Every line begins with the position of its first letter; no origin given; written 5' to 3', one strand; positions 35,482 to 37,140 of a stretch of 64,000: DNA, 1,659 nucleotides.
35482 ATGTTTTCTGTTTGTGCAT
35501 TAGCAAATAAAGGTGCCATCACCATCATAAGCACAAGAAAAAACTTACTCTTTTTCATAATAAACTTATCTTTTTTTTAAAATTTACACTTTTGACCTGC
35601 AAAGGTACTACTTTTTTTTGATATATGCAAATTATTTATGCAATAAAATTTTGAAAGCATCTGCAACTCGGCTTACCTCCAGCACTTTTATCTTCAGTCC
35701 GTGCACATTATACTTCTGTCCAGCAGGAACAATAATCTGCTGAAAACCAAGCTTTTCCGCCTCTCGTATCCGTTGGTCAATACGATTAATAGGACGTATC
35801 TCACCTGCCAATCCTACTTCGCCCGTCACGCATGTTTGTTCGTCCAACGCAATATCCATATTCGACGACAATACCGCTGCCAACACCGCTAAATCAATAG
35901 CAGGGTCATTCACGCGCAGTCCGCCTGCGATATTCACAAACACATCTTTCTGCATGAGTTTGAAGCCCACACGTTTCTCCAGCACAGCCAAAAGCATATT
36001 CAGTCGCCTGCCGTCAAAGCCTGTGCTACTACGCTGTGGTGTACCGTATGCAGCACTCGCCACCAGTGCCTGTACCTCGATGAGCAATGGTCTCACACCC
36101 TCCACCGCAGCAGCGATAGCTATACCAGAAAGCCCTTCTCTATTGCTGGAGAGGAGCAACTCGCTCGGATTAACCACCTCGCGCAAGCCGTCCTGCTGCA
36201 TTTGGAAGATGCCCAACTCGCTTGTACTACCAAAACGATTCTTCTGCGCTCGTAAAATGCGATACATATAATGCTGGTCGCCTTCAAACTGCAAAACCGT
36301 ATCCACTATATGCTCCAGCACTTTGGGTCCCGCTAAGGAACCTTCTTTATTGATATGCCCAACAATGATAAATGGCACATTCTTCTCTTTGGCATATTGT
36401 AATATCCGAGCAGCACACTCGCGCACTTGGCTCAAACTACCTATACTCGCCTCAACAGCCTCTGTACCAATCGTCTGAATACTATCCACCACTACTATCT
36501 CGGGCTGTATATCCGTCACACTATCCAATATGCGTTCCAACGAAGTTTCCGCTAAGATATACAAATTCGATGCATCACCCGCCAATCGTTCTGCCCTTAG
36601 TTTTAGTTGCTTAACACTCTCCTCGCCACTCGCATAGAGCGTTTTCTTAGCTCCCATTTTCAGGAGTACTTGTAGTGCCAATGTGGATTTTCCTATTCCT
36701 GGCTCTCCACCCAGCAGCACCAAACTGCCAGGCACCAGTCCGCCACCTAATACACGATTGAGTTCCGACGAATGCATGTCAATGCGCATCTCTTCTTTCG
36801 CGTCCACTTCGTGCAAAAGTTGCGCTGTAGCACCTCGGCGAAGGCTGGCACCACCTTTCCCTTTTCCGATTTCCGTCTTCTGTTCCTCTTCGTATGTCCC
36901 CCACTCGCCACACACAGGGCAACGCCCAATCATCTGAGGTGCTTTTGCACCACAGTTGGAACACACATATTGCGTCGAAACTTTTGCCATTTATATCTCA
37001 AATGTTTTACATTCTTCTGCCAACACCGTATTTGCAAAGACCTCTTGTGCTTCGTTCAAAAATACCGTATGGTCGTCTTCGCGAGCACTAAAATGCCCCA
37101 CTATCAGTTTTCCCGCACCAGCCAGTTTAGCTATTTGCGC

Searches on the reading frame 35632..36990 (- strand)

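Call 45: search_protein_families(library=ncbifam, proteins=[window:35632-36990:-], max_evalue=1e-10)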
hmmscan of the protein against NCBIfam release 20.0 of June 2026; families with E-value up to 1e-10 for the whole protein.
window:35632-36990:- (452 aa): 3 families
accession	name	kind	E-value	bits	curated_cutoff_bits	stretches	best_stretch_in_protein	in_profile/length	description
TIGR00416.1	sms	equivalog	5.4e-169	562.7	403.05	1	1-445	1-453/454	DNA repair protein RadA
TIGR02902.1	spore_lonB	equivalog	1.5e-17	63.5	723.3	1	331-449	410-530/531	ATP-dependent protease LonB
TIGR02903.1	spore_lon_C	equivalog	1e-11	44.1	678.8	1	335-448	498-613/615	Lon family ATP-dependent protease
